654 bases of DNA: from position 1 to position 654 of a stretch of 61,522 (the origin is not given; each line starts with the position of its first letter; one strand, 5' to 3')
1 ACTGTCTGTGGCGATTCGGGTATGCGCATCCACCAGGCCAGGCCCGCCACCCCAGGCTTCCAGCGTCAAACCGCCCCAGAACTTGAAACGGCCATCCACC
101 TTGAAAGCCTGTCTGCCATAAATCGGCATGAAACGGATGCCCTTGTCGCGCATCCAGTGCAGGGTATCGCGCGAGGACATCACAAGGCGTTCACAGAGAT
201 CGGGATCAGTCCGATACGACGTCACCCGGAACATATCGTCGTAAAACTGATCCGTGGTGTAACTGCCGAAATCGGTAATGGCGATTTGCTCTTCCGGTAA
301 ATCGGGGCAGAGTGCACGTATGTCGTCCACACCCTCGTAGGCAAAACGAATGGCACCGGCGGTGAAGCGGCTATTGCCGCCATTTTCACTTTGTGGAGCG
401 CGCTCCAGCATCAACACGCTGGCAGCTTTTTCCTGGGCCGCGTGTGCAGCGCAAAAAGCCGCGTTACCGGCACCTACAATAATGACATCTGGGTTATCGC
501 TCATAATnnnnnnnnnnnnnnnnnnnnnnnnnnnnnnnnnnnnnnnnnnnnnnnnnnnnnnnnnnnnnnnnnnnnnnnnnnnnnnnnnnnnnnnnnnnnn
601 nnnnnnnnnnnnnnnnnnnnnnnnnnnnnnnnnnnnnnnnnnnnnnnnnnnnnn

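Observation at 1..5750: Non-Pyl MttB-family methyltransferase operon with no corrinoid protein, coupled to a TMADH-type flavoprotein, a ThDP enzyme and an FAD oxidoreductase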

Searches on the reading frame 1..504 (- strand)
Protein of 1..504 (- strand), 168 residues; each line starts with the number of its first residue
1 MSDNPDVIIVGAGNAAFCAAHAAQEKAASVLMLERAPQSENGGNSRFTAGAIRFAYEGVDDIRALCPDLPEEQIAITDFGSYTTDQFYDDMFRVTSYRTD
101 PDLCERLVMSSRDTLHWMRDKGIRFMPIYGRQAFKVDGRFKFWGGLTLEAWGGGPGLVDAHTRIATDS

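Call 3: search_protein_families(library=pfam, proteins=[window:1-504:-])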
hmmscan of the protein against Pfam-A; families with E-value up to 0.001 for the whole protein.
window:1-504:- (168 aa): 3 families
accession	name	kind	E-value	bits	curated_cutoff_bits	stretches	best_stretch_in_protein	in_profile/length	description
PF00890.30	FAD_binding_2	-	1.4e-09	38.1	20.4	1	6-133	1-109/414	FAD binding domain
PF01266.30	DAO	-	2.1e-05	24.6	27.9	1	6-74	1-58/353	FAD dependent oxidoreductase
PF12831.13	FAD_oxidored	-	2.4e-05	24.2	27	1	6-37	1-32/416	FAD dependent oxidoreductase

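Call 4: search_protein_families(library=ncbifam, proteins=[window:1-504:-])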
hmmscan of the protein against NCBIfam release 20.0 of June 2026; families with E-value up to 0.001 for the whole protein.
window:1-504:- (168 aa): 15 families
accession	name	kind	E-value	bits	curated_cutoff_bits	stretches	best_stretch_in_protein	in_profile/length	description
NF006130.0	PRK08274.1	equivalog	3.9e-46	157.8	369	1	3-166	4-143/467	FAD-dependent tricarballylate dehydrogenase TcuA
TIGR02485.1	CobZ_N-term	equivalog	5.2e-18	65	372.55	1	6-129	3-110/437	FAD-dependent tricarballylate dehydrogenase TcuA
TIGR01813.1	flavo_cyto_c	subfamily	6.4e-11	41.6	285.45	1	6-125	1-103/444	flavocytochrome c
NF053717.1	VnlPnlRedVprA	equivalog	1.8e-10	40.3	600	1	3-128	5-112/481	vinyl phenol reductase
NF005511.0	PRK07121.1-4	equivalog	2.2e-07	29.7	466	1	3-126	19-125/553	FAD-binding protein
NF009472.0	PRK12834.1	equivalog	4e-07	28.9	476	1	4-163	4-156/550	FAD-binding dehydrogenase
NF005064.0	PRK06481.1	equivalog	1.1e-06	27.6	542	1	1-124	58-164/506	flavocytochrome c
NF005510.0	PRK07121.1-3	subfamily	1.6e-06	27.2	481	1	5-126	23-130/492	FAD-binding protein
NF005508.0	PRK07121.1-1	equivalog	1.8e-05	23.5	537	1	2-50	18-64/497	FAD-binding protein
TIGR00551.1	nadB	equivalog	0.00013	20.8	452.75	1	5-65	3-60/489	L-aspartate oxidase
TIGR01372.1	soxA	subfamily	0.00014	19.8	1164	1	5-53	169-215/996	sarcosine oxidase subunit alpha family protein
NF005867.0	PRK07804.1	equivalog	0.00019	19.8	639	1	3-62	17-74/548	L-aspartate oxidase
NF005513.0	PRK07121.1-6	equivalog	0.00037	19.1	608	1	4-125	6-110/533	FAD-binding protein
TIGR02053.1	MerA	equivalog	0.00045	19.3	454.45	1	6-37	2-33/465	mercury(II) reductase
NF009478.0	PRK12844.1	equivalog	0.00086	17.7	789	0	4-46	8-48/559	3-ketosteroid-delta-1-dehydrogenase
